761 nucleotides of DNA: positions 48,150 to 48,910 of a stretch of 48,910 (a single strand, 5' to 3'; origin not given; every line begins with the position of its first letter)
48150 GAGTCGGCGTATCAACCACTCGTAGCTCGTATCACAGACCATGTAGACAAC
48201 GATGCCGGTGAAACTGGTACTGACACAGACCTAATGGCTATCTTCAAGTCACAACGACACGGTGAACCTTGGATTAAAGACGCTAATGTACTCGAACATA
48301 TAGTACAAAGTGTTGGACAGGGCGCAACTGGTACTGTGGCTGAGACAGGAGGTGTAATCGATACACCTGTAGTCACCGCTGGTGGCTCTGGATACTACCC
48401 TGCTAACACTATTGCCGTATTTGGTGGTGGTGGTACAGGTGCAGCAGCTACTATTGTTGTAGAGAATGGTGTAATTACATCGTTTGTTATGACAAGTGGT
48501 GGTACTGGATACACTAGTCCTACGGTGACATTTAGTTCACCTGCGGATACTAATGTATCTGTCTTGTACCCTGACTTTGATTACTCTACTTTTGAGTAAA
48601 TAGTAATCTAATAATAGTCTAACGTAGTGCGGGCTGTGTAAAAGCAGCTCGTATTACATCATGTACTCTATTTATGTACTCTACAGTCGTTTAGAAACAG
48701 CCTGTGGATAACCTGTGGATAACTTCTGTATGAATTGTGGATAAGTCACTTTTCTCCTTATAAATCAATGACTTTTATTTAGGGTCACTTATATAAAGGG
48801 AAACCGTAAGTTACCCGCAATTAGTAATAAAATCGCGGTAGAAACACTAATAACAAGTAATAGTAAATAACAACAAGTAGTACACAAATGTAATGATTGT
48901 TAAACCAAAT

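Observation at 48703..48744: Three perfect, same-orientation, helically phased DnaA boxes at the genome-end junction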

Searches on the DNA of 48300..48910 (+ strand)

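Call 4: search_dna_similar(query=window:48300-48910:+, collection=phages, mode=distant, max_rows=40)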
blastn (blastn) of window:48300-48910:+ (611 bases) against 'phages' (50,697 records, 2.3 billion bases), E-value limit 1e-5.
No match.

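Call 67: search_dna_similar(query=window:48696-48749:+, collection=phages, mode=distant, max_evalue=10, max_rows=60)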
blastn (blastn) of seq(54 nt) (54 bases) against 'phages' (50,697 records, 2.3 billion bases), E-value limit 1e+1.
Records with a match: 266; places in all: 305; records where one place covers at least 80% of the query: 9.
Best place of each record, by identity: >=99% 25; 95-99% 45; 90-95% 129; 80-90% 63; 60-80% 4.
By first word of the organism name: Pseudomonas 69; Streptomyces 35; Microbacterium 25; Salmonella 19; Klebsiella 18; Lactococcus 16; Streptococcus 9; Escherichia 8; Vibrio 8; Microviridae 7; and 23 more.
By host as written in the record: Pseudomonas aeruginosa 27; - 24; Microbacterium foliorum NRRL B-24224 19; Streptomyces griseus ATCC 10137 18; Lactococcus lactis 14; Pseudomonas aeruginosa PAO1 11; Streptomyces lividans JI 1326 9; Pseudomonas aeruginosa ATCC 27853 9; and 80 more.
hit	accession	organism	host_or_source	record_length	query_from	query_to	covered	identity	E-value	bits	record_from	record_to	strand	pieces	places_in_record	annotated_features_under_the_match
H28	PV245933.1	Escherichia phage nasanit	Escherichia coli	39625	7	52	85%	85.1%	5e-5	51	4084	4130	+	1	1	hypothetical protein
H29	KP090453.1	Escherichia phage P483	Escherichia coli DE48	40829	6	52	87%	80.9%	2e-3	46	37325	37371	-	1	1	none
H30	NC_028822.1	Escherichia phage P483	Escherichia coli DE48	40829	6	52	87%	80.9%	2e-3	46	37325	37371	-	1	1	none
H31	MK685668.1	Shigella phage VB_Ship_A7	Shigella flexneri A7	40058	6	52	87%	79.2%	1e-1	39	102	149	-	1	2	none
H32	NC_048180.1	Shigella phage VB_Ship_A7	Shigella flexneri A7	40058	6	52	87%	79.2%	1e-1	39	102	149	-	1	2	none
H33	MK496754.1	Capybara microvirus Cap1_SP_240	Hydrochoerus hydrochaeris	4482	8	49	78%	88.1%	5e-5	51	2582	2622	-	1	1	hypothetical protein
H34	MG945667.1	Microviridae sp.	pig feces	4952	5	49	83%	82.2%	7e-4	46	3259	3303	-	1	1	none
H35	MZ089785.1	Microvirus mar39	Marmota flaviventris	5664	7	51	83%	82.2%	7e-4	46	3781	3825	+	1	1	none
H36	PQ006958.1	bajarodmic virus 735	Dipodomys merriami feces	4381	8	49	78%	85.7%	7e-4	47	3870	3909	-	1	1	none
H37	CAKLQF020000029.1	Acinetobacter phage MD-2021a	not known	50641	7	51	83%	78.3%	1e+0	36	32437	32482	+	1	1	none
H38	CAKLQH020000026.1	Acinetobacter phage MD-2021a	not known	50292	7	51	83%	78.3%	1e+0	36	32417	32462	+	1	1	none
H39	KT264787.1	Gokushovirus WZ-2015a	rat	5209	8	49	78%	83.3%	3e-2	42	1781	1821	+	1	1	none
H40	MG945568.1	Microviridae sp.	pig feces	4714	8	49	78%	83.3%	3e-1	38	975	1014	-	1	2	none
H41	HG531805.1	Clostridium phage CDMH1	-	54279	7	49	80%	81.4%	8e-3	43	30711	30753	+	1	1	none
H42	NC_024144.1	Clostridium phage CDMH1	-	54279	7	49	80%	81.4%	8e-3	43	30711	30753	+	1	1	none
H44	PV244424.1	Vibrio phage BD1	Vibrio vulnificus VVA6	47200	7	47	76%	80.5%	1e-1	39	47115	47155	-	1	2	none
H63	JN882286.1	Cronobacter phage vB_CsaP_GAP52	Cronobacter sakazakii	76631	16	50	65%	85.7%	3e-1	38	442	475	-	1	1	none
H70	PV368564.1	Salmonella phage vB_Sty_BCPSty_003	Salmonella enterica subsp. enterica ...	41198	11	43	61%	85.3%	1e+0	37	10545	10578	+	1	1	none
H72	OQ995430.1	Streptomyces phage Kenrey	Streptomyces griseus ATCC 10137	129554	2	31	56%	93.5%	2e-3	45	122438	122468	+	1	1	none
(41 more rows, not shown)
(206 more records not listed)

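Call 68: get_annotated_region(hit=H29, flank=1500)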
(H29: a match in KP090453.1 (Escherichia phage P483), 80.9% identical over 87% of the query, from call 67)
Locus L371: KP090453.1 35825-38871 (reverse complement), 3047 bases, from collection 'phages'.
description: Escherichia phage P483, complete genome.
organism: Escherichia phage P483 (NCBI taxid 1572753)
taxonomy: Viruses; Duplodnaviria; Heunggongvirae; Uroviricota; Caudoviricetes; Autographiviridae; Studiervirinae; Berlinvirus; Berlinvirus P483
host: Escherichia coli DE48; source: duck feces; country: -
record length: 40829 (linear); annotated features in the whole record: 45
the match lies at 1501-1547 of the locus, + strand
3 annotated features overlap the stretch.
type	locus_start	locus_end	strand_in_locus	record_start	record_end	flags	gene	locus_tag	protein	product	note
CDS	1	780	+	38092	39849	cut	-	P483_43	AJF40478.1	DNA packaging protein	-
CDS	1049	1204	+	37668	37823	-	-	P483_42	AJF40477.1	hypothetical protein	-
CDS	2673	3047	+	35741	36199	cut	-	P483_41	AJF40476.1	S-adenosyl-L-methionine hydrolase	-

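Call 69: get_annotated_region(hit=H31, flank=1500)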
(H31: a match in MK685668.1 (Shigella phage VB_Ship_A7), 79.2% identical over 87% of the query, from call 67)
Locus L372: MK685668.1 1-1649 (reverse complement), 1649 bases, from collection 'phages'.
description: Shigella phage VB_Ship_A7, complete genome.
organism: Shigella phage VB_Ship_A7 (NCBI taxid 2562138)
taxonomy: Viruses; Duplodnaviria; Heunggongvirae; Uroviricota; Caudoviricetes; Autographiviridae; Studiervirinae; Berlinvirus; Berlinvirus A7
host: Shigella flexneri A7; source: -; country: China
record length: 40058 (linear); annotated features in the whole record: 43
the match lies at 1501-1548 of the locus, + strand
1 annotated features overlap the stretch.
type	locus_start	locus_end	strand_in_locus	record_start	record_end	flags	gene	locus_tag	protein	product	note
CDS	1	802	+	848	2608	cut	-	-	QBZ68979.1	DNA packaging protein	-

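Call 70: get_annotated_region(hit=H28, flank=1500)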
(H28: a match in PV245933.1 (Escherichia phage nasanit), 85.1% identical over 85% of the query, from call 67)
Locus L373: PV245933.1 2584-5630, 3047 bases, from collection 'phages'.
description: Escherichia phage nasanit, complete genome.
organism: Escherichia phage nasanit (NCBI taxid 3411980)
taxonomy: Viruses; Duplodnaviria; Heunggongvirae; Uroviricota; Caudoviricetes; Autographivirales; Autotranscriptaviridae; Studiervirinae; Berlinvirus
host: Escherichia coli; source: drainage water; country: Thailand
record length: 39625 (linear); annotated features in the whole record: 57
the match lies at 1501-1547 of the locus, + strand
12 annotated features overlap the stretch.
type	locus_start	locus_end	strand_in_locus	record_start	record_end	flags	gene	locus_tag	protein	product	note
CDS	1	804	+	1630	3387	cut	-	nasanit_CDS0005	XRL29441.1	terminase large subunit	-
CDS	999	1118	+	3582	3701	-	-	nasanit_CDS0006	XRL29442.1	hypothetical protein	-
CDS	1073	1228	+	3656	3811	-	-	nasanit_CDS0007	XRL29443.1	hypothetical protein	-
CDS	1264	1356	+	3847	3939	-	-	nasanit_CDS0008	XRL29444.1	hypothetical protein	-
CDS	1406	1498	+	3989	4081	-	-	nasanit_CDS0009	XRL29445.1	hypothetical protein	-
CDS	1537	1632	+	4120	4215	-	-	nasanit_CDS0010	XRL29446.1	hypothetical protein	-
CDS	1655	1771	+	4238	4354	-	-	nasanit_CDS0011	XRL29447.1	hypothetical protein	-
CDS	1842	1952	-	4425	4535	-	-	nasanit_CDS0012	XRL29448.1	hypothetical protein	-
CDS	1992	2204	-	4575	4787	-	-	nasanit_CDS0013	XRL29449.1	hypothetical protein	-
CDS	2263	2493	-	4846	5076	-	-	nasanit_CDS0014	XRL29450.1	hypothetical protein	-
CDS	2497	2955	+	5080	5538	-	-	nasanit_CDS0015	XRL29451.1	SAM-dependent methyltransferase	-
CDS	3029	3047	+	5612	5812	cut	-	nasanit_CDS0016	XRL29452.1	hypothetical protein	-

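Call 75: get_annotated_region(hit=H63, flank=700)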
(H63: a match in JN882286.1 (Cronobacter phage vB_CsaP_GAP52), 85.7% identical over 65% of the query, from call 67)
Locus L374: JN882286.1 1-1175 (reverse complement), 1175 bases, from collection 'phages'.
description: Cronobacter phage vB_CsaP_GAP52, complete genome.
organism: Cronobacter phage vB_CsaP_GAP52 (NCBI taxid 1141137)
taxonomy: Viruses; Duplodnaviria; Heunggongvirae; Uroviricota; Caudoviricetes; Grimontviridae; Crifsvirus; Crifsvirus GAP52
host: Cronobacter sakazakii; source: -; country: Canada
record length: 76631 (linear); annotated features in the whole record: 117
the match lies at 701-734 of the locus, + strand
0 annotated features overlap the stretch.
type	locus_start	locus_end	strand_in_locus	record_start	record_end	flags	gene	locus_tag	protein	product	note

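Call 76: get_annotated_region(hit=H44, flank=1500)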
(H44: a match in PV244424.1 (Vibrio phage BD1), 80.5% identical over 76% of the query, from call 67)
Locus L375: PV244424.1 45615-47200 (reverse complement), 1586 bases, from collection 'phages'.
description: Vibrio phage BD1, complete genome.
organism: Vibrio phage BD1 (NCBI taxid 3411689)
taxonomy: Viruses
host: Vibrio vulnificus VVA6; source: bloody clam; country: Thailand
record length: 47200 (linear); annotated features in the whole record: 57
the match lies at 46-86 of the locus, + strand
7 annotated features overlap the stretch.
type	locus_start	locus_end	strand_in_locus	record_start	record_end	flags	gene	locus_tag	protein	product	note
CDS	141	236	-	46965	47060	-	-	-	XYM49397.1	hypothetical protein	-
CDS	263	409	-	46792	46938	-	-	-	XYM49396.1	hypothetical protein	-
CDS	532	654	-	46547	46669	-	-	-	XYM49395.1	hypothetical protein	-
CDS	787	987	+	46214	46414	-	-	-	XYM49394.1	hypothetical protein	-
CDS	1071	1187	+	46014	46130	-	-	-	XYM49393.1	hypothetical protein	-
CDS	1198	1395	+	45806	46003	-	-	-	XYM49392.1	hypothetical protein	-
CDS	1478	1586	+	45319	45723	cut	-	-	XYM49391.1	SAM-dependent methyltransferase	-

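Call 77: get_annotated_region(hit=H70, flank=1200)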
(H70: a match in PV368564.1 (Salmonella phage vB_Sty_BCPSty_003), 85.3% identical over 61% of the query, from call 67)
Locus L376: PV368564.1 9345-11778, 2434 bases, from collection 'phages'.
description: Salmonella phage vB_Sty_BCPSty_003, complete genome.
organism: Salmonella phage vB_Sty_BCPSty_003 (NCBI taxid 3413209)
taxonomy: Viruses; Duplodnaviria; Heunggongvirae; Uroviricota; Caudoviricetes
host: Salmonella enterica subsp. enterica serovar Typhimurium 008/3-15/R; source: -; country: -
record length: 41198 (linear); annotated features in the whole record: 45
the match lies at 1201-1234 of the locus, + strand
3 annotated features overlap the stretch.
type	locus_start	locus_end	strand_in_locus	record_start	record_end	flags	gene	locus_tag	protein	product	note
CDS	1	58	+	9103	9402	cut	-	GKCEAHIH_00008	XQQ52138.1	hypothetical protein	-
CDS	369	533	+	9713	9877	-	-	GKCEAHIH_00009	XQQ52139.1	hypothetical protein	-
CDS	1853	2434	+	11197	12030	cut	-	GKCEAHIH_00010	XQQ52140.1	hypothetical protein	-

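Call 80: search_dna_similar(query=window:48696-48749:+, collection=phages, mode=distant, max_evalue=10, max_rows=60, rows=spread)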
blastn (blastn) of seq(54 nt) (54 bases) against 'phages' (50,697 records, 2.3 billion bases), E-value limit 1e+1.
Records with a match: 266; places in all: 305; records where one place covers at least 80% of the query: 9.
Best place of each record, by identity: >=99% 25; 95-99% 45; 90-95% 129; 80-90% 63; 60-80% 4.
By first word of the organism name: Pseudomonas 69; Streptomyces 35; Microbacterium 25; Salmonella 19; Klebsiella 18; Lactococcus 16; Streptococcus 9; Escherichia 8; Vibrio 8; Microviridae 7; and 23 more.
By host as written in the record: Pseudomonas aeruginosa 27; - 24; Microbacterium foliorum NRRL B-24224 19; Streptomyces griseus ATCC 10137 18; Lactococcus lactis 14; Pseudomonas aeruginosa PAO1 11; Streptomyces lividans JI 1326 9; Pseudomonas aeruginosa ATCC 27853 9; and 80 more.
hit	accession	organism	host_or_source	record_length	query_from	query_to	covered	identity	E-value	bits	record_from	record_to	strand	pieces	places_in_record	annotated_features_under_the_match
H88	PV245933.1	Escherichia phage nasanit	Escherichia coli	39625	7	52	85%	85.1%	5e-5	51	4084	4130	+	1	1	hypothetical protein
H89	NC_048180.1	Shigella phage VB_Ship_A7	Shigella flexneri A7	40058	6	52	87%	79.2%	1e-1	39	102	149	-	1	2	none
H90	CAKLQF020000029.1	Acinetobacter phage MD-2021a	not known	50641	7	51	83%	78.3%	1e+0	36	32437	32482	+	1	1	none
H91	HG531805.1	Clostridium phage CDMH1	-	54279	7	49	80%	81.4%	8e-3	43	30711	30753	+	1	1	none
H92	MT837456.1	Bacteriophage sp.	human fecal samples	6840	13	53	76%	80.5%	1e+0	36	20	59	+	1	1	record has no annotation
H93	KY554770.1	Lactococcus phage AM3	Lactococcus lactis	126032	10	49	74%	82.5%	1e-1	39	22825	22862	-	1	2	none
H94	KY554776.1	Lactococcus phage AM12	Lactococcus lactis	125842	10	49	74%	82.5%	1e-1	39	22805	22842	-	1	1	none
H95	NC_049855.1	Lactococcus phage LW81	Lactococcus lactis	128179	10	49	74%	82.5%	1e-1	39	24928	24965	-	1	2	none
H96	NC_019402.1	Cronobacter phage vB_CsaP_GAP52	Cronobacter sakazakii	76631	16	50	65%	85.7%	3e-1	38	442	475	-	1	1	none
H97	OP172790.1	Escherichia phage ECO319P1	Shigella flexneri DA319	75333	16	50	65%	82.9%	4e+0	34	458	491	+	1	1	none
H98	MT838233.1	Bacteriophage sp.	human fecal samples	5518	19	51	61%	81.8%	4e+0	34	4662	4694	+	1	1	record has no annotation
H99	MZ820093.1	Streptomyces phage Forrest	Streptomyces viridochromogenes DSM40736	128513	3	31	54%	90.0%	3e-1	38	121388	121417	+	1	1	none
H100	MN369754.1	Streptomyces phage Limpid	Streptomyces sanglieri UNT16F27A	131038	2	29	52%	93.1%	3e-2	41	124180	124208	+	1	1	none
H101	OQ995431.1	Streptomyces phage Patelgo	Streptomyces mirabilis NRRL B-2400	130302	2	29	52%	93.1%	3e-2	41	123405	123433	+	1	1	none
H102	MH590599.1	Streptomyces phage Karimac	Streptomyces griseus ATCC 10137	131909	2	30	54%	86.7%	4e+0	34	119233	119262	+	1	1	none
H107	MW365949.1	Microbacterium phage Namago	Microbacterium foliorum NRRL B-24224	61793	6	30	46%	96.2%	1e-1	40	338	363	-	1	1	none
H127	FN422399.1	Pseudomonas phage LIT1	Pseudomonas aeruginosa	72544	8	30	43%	91.3%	4e+0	34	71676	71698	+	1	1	none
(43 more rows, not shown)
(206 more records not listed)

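Call 82: search_rna_families(source=window, start=48400, end=48910, threshold=evalue, max_evalue=1)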
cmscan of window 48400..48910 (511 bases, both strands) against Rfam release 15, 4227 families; matches with E-value up to 1: 0.
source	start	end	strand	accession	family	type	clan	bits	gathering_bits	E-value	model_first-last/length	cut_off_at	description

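Call 92: get_annotated_region(hit=H72, flank=500)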
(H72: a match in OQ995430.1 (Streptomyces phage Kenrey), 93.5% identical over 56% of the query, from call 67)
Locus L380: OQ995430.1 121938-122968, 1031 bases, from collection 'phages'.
description: Streptomyces phage Kenrey, complete genome.
organism: Streptomyces phage Kenrey (NCBI taxid 3065412)
taxonomy: Viruses; Duplodnaviria; Heunggongvirae; Uroviricota; Caudoviricetes; Stanwilliamsviridae; Loccivirinae; Gilsonvirus
host: Streptomyces griseus ATCC 10137; source: soil; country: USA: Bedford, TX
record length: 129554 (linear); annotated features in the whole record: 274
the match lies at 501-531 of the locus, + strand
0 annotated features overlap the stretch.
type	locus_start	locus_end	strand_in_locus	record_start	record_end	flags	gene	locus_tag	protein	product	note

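Call 93: get_annotated_region(hit=H107, flank=500)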
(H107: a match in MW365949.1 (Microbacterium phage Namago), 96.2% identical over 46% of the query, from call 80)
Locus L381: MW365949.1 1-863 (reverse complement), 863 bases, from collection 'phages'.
description: Microbacterium phage Namago, complete genome.
organism: Microbacterium phage Namago (NCBI taxid 2801885)
taxonomy: Viruses; Duplodnaviria; Heunggongvirae; Uroviricota; Caudoviricetes; Squashvirus
host: Microbacterium foliorum NRRL B-24224; source: soil; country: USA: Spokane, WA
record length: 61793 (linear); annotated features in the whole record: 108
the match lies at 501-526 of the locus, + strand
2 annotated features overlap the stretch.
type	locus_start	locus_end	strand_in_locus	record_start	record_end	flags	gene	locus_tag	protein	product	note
CDS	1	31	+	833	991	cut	2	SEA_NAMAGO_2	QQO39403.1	hypothetical protein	-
CDS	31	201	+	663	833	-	1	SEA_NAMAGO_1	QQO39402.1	hypothetical protein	-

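Call 94: get_annotated_region(hit=H127, flank=900)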
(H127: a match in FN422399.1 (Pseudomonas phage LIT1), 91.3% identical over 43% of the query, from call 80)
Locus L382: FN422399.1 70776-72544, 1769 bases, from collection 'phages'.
description: Pseudomonas phage LIT1 complete genome.
organism: Pseudomonas phage LIT1 (NCBI taxid 655098)
taxonomy: Viruses; Duplodnaviria; Heunggongvirae; Uroviricota; Caudoviricetes; Schitoviridae; Migulavirinae; Litunavirus; Litunavirus LIT1
host: Pseudomonas aeruginosa; source: pond; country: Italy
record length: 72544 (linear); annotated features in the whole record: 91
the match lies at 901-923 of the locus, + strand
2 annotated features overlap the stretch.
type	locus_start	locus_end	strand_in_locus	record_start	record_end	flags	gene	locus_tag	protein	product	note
CDS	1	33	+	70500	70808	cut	-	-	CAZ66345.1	hypothetical protein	ORF89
CDS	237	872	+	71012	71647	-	-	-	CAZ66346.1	hypothetical protein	ORF90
